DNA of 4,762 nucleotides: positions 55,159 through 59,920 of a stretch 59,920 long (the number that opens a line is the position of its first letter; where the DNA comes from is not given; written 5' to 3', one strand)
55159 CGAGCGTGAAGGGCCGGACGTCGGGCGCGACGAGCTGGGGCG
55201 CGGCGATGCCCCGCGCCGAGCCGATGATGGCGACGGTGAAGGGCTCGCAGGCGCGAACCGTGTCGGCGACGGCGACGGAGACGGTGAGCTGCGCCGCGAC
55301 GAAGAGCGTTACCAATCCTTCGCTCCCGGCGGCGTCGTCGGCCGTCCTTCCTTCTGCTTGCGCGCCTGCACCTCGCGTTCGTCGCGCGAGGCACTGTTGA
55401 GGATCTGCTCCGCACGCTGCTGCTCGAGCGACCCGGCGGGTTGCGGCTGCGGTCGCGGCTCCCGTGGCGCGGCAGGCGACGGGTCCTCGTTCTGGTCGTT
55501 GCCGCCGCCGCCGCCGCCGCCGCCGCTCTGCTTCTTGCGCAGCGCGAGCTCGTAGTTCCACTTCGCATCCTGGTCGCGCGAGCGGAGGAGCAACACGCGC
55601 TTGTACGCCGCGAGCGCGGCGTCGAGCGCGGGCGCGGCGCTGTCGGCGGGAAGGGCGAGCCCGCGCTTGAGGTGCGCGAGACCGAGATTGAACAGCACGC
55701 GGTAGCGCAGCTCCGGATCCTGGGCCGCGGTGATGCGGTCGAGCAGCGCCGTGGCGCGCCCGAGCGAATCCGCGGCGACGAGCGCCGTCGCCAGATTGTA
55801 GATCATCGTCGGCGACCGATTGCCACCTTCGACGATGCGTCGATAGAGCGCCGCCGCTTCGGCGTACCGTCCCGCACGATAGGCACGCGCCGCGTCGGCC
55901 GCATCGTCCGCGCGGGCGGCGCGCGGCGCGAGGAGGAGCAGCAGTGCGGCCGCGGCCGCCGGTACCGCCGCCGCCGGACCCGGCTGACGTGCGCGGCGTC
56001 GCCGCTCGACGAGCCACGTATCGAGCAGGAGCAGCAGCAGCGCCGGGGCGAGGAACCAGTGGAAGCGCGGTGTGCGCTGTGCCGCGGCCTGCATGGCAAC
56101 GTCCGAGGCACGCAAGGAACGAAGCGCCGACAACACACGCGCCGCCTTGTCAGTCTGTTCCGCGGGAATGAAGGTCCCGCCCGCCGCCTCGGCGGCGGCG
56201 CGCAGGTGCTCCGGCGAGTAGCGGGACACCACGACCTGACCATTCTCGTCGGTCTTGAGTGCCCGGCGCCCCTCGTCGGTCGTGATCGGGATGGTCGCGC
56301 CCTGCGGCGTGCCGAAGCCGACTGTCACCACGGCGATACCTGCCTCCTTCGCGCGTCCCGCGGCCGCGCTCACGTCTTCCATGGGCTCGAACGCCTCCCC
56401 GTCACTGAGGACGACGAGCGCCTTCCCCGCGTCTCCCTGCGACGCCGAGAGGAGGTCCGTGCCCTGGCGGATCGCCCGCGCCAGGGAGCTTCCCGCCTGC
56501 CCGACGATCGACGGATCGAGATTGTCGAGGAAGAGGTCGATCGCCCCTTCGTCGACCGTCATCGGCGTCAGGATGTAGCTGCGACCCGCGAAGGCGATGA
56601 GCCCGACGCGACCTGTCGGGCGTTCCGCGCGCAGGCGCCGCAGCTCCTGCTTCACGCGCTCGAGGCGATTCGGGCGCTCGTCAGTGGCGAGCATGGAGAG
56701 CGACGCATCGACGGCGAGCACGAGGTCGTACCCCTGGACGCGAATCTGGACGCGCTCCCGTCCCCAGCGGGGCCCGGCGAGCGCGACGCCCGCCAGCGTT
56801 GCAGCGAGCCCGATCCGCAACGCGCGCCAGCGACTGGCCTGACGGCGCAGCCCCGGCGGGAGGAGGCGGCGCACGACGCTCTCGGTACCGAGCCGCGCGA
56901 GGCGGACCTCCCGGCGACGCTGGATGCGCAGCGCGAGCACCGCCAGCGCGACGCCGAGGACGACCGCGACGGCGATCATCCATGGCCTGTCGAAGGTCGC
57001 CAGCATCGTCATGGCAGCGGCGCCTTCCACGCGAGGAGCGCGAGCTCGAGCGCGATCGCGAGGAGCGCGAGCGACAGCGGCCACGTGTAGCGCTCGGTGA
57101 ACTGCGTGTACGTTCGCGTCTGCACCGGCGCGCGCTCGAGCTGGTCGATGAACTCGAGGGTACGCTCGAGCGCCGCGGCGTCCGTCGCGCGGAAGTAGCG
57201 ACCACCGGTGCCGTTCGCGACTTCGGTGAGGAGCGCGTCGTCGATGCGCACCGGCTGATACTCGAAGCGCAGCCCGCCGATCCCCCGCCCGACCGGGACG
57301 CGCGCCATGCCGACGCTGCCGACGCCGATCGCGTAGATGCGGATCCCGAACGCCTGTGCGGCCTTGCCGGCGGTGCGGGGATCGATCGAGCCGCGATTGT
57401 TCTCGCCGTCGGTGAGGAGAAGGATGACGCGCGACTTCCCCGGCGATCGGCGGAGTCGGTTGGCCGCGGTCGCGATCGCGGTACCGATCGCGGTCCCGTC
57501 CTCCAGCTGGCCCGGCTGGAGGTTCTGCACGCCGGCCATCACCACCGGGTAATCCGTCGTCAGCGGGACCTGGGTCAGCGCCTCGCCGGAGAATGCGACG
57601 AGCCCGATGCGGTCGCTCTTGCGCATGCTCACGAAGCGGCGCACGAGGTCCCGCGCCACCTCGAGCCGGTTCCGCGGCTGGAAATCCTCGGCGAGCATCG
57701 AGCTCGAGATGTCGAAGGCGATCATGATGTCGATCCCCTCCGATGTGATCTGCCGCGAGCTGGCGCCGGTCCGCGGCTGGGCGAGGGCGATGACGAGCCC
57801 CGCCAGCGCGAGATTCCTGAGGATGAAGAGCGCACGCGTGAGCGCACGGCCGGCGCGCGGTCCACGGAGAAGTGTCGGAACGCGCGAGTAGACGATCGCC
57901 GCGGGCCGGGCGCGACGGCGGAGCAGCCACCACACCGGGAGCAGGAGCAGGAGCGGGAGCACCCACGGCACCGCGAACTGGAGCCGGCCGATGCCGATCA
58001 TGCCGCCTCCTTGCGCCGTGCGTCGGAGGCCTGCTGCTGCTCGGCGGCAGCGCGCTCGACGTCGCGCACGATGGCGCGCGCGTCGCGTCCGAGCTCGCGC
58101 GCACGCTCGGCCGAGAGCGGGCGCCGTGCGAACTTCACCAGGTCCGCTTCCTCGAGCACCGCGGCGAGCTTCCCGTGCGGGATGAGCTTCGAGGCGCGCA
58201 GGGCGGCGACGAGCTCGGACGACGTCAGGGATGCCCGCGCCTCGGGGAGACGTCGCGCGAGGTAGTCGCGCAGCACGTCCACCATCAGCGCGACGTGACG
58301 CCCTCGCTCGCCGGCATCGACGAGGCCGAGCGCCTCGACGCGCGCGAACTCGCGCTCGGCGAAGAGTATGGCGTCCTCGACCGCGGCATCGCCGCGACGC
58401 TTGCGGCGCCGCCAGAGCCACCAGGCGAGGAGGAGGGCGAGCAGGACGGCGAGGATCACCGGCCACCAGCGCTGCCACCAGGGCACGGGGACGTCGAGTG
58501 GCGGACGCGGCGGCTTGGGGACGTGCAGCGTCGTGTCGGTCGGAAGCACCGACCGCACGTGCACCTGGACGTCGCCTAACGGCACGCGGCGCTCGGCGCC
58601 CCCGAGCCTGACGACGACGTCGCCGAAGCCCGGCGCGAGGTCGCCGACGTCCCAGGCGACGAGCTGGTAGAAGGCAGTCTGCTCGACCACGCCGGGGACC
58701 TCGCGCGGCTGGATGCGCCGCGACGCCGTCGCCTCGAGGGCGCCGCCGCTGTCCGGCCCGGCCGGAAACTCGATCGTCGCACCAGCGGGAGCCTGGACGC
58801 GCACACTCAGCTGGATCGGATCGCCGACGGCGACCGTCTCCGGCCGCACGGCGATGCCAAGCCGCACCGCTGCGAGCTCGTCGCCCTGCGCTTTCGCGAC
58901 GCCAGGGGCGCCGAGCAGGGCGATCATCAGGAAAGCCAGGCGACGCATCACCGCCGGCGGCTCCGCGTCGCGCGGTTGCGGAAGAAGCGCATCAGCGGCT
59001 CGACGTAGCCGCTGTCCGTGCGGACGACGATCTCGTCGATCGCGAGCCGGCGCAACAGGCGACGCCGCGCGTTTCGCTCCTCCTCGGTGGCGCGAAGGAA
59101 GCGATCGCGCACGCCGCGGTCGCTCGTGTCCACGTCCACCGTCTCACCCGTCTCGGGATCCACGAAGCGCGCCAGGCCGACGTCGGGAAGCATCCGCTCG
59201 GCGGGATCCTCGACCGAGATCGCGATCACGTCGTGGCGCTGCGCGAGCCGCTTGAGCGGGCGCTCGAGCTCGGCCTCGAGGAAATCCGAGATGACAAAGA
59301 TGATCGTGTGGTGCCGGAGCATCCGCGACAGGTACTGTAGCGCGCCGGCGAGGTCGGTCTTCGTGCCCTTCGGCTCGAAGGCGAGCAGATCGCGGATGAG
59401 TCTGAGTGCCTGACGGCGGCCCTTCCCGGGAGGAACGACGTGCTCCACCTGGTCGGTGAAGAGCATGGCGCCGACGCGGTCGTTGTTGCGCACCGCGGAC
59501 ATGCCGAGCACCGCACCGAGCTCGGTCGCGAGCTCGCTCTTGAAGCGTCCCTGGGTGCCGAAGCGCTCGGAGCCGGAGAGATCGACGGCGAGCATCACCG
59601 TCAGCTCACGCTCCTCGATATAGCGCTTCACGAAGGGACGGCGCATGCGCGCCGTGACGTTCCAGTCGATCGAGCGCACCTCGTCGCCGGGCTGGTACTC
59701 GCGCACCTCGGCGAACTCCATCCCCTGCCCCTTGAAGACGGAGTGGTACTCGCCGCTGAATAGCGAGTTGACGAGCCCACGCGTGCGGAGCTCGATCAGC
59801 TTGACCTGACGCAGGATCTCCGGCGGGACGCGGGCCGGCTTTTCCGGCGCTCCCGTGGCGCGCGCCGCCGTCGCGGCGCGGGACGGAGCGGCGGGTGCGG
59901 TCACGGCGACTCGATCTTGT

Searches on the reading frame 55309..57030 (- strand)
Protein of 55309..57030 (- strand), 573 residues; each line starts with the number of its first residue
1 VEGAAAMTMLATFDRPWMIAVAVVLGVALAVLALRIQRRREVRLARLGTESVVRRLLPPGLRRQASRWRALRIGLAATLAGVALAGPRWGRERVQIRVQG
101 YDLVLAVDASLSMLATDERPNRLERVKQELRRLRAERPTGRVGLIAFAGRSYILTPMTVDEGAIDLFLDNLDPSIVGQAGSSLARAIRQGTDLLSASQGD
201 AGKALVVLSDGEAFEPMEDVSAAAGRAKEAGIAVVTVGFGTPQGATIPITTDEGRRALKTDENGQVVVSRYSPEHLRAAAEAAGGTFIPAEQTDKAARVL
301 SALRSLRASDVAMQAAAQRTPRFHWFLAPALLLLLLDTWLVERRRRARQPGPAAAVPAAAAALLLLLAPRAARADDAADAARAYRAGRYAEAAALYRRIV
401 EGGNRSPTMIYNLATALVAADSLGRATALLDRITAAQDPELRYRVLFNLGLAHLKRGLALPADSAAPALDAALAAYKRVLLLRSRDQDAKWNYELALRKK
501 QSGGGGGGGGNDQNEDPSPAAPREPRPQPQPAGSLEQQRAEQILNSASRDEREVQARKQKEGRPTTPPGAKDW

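Call 27: search_protein_families(library=pfam, proteins=[window:55309-57030:-])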
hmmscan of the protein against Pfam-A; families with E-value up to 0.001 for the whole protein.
window:55309-57030:- (573 aa): 3 families
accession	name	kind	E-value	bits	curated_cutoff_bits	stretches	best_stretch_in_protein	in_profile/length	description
PF13519.12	VWA_2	-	2.4e-17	63.9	27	1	103-212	1-107/107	von Willebrand factor type A domain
PF00092.34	VWA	-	2.3e-12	47.9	23.8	1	102-243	1-143/174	von Willebrand factor type A domain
PF14559.12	TPR_19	-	3.8e-06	27.6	25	1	384-443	2-61/68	Tetratricopeptide repeat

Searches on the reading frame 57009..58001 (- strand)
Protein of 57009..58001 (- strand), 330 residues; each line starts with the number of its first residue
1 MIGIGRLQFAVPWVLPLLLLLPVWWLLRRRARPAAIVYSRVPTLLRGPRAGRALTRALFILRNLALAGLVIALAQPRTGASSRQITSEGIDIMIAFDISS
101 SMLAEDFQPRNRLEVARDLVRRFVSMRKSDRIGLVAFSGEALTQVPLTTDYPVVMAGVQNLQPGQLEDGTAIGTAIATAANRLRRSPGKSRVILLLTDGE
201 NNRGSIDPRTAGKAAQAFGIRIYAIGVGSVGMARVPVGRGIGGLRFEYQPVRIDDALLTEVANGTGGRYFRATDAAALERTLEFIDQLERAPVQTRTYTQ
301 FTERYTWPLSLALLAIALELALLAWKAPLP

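Call 27: search_protein_families(library=pfam, proteins=[window:57009-58001:-])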
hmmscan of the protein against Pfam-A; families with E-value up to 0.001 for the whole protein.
window:57009-58001:- (330 aa): 4 families
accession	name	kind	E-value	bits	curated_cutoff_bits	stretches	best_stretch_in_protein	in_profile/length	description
PF00092.34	VWA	-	2.8e-23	83.4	23.8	1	91-277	1-167/174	von Willebrand factor type A domain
PF13519.12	VWA_2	-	1.6e-20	74.1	27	1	92-200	1-107/107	von Willebrand factor type A domain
PF06707.17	DUF1194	-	1.5e-06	28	27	1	163-229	88-156/206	Protein of unknown function (DUF1194)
PF07584.16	BatA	-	1.7e-06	28.8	25.9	1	7-76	2-77/77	Aerotolerance regulator N-terminal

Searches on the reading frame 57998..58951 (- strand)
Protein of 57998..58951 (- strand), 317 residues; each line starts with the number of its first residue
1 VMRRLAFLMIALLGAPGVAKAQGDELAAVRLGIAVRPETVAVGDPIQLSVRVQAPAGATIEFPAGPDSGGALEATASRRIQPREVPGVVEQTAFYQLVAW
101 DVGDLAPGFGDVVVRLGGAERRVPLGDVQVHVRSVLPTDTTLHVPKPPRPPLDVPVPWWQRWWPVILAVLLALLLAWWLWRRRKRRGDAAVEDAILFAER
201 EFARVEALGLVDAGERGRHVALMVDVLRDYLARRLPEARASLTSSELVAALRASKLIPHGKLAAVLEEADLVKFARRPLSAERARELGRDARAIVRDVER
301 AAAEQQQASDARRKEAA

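Call 27: search_protein_families(library=pfam, proteins=[window:57998-58951:-])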
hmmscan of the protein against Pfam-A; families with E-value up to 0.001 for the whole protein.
window:57998-58951:- (317 aa): 1 family
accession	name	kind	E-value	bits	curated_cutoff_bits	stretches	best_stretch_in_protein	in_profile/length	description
PF14316.11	DUF4381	-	1.9e-05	25.5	27.2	1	156-255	15-105/145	Domain of unknown function (DUF4381)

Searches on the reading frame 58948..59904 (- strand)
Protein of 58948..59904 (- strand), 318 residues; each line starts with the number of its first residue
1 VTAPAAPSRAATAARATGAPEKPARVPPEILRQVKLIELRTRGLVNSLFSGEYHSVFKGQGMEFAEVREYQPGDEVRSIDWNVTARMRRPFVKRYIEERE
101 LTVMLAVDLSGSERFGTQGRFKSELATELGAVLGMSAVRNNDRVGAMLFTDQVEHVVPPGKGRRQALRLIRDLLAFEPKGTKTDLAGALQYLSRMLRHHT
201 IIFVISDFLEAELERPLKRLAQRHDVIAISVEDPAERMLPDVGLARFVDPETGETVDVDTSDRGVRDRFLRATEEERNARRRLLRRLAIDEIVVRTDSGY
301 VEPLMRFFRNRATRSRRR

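Call 27: search_protein_families(library=pfam, proteins=[window:58948-59904:-])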
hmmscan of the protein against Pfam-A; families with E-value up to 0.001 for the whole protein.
window:58948-59904:- (318 aa): 2 families
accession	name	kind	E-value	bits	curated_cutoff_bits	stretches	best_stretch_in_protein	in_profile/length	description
PF01882.25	DUF58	-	2.1e-81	272.7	23.4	1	66-278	1-215/216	Protein of unknown function DUF58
PF13519.12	VWA_2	-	6.7e-16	59.3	27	1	103-208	1-106/107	von Willebrand factor type A domain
